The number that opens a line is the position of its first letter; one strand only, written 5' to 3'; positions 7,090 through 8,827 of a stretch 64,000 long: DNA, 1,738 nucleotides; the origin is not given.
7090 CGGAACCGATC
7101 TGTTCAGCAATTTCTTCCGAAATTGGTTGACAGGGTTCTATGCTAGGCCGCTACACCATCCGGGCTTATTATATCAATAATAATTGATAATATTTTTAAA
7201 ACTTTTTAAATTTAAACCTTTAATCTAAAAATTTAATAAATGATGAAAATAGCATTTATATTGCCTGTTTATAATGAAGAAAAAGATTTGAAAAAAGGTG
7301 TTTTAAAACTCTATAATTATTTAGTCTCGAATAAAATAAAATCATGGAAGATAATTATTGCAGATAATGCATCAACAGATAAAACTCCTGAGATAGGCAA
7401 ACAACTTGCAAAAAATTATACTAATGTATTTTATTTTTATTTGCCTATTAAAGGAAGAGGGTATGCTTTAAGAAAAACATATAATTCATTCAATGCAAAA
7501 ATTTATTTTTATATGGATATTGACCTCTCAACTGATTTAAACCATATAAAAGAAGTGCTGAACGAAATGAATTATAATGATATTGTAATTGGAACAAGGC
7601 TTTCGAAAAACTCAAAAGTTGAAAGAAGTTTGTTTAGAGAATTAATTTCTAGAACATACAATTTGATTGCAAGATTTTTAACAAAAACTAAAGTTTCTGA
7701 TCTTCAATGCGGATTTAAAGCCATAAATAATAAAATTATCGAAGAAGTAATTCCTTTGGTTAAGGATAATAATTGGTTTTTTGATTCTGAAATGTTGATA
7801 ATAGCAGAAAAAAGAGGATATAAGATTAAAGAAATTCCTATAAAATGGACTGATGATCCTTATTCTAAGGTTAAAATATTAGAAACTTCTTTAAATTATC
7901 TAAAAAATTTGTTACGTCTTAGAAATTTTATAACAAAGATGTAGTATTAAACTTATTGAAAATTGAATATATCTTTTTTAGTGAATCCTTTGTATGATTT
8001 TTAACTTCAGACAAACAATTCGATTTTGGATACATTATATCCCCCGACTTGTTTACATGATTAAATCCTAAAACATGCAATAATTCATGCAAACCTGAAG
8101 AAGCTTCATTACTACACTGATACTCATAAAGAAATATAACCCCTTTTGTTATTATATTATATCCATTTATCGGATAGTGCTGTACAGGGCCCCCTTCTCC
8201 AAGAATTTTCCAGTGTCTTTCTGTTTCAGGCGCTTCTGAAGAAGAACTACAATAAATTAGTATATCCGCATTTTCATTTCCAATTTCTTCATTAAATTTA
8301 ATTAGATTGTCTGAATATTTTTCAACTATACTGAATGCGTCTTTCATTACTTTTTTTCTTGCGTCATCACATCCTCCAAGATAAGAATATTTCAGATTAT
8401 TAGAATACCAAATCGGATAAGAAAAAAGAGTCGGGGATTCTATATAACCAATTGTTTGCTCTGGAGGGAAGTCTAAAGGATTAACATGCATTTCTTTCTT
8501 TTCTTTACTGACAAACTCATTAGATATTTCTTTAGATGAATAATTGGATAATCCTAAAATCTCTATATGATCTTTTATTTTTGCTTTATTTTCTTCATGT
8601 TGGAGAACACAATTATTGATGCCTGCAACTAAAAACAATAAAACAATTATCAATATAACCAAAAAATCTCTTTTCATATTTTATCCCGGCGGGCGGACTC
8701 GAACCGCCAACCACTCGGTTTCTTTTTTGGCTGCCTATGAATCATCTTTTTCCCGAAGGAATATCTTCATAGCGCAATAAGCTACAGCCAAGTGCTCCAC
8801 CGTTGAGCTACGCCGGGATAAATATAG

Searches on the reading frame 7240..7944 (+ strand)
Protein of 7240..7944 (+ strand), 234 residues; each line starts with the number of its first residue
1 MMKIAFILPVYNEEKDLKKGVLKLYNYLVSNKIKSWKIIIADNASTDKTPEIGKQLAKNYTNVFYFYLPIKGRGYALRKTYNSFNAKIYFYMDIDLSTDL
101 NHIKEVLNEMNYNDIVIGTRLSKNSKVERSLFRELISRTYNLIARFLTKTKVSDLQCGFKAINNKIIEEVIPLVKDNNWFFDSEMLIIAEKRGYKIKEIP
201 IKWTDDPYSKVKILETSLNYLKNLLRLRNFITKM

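Call 70: search_protein_families(library=pfam, proteins=[window:7240-7944:+], max_evalue=0.0001)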
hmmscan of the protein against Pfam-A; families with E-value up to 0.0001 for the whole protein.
window:7240-7944:+ (234 aa): 1 family
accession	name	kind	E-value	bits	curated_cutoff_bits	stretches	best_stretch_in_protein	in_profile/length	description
PF00535.33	Glycos_transf_2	-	1.4e-20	74.3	23.3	1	6-170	2-167/168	Glycosyl transferase family 2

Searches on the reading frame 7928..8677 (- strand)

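Call 70: search_protein_families(library=pfam, proteins=[window:7928-8677:-], max_evalue=0.0001)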
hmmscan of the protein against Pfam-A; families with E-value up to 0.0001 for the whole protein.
window:7928-8677:- (249 aa): 1 family
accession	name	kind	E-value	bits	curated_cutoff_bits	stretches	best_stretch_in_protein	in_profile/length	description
PF00413.30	Peptidase_M10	-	2.4e-06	28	24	1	92-238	4-156/159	Matrixin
